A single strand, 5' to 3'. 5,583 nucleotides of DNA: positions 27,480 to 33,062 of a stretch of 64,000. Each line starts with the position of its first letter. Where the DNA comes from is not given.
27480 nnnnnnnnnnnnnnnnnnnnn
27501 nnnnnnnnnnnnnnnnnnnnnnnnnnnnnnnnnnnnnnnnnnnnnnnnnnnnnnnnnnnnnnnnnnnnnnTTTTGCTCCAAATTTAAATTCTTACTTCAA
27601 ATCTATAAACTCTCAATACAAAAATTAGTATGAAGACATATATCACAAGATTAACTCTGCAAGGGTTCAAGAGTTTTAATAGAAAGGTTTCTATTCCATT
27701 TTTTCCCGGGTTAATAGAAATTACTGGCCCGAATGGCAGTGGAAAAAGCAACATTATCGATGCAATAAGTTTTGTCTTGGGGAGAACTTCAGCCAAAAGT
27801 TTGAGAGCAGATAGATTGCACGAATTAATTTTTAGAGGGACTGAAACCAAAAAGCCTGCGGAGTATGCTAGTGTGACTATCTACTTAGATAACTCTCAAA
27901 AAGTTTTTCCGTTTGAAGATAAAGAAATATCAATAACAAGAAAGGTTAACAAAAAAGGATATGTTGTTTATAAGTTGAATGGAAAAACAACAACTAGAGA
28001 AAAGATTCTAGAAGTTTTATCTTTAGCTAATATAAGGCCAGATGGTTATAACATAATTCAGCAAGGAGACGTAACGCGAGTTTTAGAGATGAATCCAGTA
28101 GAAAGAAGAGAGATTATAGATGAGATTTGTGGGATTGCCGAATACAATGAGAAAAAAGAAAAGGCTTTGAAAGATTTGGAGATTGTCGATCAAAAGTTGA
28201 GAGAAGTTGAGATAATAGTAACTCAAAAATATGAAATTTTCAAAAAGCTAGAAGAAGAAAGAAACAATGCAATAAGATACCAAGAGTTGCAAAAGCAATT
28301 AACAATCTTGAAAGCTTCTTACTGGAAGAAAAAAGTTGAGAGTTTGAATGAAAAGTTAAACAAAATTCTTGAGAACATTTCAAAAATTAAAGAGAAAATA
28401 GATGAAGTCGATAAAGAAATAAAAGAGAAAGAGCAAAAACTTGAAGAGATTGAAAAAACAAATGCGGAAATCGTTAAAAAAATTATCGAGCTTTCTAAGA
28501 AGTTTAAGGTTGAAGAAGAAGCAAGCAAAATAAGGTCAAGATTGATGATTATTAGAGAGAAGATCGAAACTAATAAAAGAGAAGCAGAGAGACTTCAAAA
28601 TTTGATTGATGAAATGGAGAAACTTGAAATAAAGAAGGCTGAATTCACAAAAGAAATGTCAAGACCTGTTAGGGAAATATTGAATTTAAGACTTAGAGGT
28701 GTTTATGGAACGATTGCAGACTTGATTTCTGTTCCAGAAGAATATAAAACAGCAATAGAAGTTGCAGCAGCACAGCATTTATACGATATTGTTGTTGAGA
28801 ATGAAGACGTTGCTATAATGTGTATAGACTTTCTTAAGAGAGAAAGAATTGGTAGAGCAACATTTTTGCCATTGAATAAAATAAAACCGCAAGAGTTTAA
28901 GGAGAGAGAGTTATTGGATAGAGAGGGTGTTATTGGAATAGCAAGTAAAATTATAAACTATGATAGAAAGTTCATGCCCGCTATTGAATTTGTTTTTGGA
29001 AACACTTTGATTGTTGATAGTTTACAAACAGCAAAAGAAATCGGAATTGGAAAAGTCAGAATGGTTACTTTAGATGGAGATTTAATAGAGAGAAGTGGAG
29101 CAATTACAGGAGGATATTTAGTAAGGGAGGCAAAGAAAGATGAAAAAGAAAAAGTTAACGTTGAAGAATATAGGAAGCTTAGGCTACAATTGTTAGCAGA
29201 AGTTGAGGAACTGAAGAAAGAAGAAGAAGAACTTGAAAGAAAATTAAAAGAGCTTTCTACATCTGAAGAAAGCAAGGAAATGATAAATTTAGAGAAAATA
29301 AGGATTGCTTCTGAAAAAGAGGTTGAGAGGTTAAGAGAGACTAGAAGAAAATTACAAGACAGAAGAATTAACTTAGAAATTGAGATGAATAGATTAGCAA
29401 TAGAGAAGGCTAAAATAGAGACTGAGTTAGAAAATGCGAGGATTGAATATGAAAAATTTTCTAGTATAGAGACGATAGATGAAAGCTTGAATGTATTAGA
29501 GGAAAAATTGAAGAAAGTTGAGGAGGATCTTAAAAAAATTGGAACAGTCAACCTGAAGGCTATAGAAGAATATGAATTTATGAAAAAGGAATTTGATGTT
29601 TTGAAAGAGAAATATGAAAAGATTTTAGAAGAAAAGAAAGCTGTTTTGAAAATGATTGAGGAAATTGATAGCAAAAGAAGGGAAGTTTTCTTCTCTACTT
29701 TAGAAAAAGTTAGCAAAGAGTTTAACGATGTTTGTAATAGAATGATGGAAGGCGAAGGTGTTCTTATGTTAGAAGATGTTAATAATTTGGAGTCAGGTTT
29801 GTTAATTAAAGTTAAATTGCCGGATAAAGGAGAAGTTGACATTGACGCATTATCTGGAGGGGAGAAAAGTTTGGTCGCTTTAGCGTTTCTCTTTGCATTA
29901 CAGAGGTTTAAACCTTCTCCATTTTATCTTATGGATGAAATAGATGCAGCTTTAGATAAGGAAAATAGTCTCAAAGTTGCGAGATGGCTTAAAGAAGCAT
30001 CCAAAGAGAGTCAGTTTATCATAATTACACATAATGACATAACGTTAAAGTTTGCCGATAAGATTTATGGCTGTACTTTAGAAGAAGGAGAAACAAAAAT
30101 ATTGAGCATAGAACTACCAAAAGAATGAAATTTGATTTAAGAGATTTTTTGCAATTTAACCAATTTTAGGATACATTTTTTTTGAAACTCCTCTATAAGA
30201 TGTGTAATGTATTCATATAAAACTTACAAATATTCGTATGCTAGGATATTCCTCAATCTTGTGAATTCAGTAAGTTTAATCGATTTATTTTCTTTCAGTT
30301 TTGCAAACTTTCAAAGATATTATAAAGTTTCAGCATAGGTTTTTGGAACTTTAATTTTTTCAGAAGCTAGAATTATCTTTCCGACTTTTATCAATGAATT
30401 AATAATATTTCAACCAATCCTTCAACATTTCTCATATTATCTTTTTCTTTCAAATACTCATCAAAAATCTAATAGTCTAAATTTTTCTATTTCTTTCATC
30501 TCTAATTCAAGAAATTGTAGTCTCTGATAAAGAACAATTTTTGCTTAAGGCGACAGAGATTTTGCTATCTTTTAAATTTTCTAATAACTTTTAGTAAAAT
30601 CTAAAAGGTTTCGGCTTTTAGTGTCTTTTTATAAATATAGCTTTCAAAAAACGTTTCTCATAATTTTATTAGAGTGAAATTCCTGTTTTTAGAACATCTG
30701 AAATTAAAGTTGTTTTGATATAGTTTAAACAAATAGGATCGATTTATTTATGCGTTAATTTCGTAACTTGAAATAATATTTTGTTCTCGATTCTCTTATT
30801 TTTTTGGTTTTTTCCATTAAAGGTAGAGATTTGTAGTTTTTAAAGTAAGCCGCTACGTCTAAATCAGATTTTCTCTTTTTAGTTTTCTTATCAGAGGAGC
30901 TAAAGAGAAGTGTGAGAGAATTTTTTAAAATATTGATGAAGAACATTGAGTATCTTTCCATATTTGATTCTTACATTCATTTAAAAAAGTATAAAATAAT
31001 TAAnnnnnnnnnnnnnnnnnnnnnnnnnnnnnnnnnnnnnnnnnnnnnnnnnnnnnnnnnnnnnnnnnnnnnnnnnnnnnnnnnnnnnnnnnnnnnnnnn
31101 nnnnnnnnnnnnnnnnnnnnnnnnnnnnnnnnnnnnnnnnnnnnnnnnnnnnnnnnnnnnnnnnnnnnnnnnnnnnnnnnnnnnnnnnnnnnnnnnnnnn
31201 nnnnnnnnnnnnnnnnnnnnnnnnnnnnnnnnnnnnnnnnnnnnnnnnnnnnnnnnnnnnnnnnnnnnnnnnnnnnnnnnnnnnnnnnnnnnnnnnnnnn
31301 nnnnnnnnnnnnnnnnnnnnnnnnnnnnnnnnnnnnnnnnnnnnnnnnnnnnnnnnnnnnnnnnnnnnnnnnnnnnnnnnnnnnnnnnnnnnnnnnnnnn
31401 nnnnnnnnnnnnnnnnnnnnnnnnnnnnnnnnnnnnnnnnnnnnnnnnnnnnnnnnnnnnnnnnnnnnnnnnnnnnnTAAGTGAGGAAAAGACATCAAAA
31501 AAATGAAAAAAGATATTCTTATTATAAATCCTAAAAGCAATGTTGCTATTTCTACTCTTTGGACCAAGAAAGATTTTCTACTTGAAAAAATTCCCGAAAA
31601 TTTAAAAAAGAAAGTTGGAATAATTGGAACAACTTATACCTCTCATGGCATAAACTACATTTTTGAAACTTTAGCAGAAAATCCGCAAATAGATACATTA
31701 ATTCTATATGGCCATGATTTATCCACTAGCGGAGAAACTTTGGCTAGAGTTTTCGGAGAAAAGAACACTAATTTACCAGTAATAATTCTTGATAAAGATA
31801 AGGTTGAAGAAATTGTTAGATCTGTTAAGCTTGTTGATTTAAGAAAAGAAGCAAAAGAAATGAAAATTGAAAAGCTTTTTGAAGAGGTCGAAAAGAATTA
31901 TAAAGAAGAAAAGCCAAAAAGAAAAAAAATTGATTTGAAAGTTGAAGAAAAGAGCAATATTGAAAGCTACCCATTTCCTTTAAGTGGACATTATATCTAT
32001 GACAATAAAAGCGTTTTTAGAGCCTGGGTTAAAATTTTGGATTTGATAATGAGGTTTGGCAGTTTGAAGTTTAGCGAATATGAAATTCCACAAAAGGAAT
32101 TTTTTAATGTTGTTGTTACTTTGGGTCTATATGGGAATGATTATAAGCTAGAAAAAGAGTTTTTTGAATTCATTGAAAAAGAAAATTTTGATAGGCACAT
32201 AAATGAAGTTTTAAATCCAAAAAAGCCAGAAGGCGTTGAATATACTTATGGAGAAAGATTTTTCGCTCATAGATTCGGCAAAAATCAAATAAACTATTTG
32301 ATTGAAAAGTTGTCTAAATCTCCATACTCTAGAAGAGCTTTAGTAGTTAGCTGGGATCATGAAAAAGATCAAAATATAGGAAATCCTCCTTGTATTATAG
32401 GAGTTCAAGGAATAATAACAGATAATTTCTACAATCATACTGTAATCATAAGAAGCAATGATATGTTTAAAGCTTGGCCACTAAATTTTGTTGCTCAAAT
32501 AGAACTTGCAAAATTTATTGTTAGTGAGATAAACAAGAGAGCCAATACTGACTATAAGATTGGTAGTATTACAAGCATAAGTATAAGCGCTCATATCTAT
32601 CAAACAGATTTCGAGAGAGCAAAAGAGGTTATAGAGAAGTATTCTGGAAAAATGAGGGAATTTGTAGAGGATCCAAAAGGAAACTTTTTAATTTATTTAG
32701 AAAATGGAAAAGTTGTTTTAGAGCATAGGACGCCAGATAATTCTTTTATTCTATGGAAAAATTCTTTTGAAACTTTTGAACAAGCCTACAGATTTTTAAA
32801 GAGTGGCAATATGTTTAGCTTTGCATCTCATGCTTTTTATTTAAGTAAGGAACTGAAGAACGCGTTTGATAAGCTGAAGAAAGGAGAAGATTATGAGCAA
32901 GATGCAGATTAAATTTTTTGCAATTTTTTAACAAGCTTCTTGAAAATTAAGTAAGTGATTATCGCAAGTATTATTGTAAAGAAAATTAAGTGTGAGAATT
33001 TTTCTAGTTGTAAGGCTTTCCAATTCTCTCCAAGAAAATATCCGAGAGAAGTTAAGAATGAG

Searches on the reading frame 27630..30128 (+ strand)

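Call 16: search_protein_families(library=pfam, proteins=[window:27630-30128:+], max_evalue=0.001)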
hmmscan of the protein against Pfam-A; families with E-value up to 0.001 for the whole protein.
window:27630-30128:+ (832 aa): 6 families
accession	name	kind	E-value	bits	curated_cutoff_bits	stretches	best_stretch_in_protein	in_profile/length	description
PF02463.25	SMC_N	-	2.2e-63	214.1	40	1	4-820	1-216/220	RecF/RecN/SMC N terminal domain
PF06470.18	SMC_hinge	-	4.6e-35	121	22.5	1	356-471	2-115/116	SMC proteins Flexible Hinge Domain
PF13304.12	AAA_21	-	2.2e-18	67.8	27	2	555-804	84-301/304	AAA domain, putative AbiEii toxin, Type IV TA system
PF13175.12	AAA_15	-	9e-13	49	32.1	2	4-333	2-260/374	AAA ATPase domain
PF13476.12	AAA_23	-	1.4e-09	39.3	27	1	7-265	1-194/201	AAA domain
PF13555.12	AAA_29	-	1e-06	28.8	27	1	7-50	3-46/61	P-loop containing region of AAA domain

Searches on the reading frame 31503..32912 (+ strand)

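Call 16: search_protein_families(library=pfam, proteins=[window:31503-32912:+], max_evalue=0.001)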
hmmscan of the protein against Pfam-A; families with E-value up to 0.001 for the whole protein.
window:31503-32912:+ (469 aa): 2 families
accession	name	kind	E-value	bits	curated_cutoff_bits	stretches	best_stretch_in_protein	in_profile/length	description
PF00303.24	Thymidylat_synt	-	7e-15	55.3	24.3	1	256-381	105-226/266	Thymidylate synthase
PF14251.12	PterinBD-DUF4346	-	1.6e-12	48.4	29.6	1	389-467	1-86/86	PterinBD-DUF4346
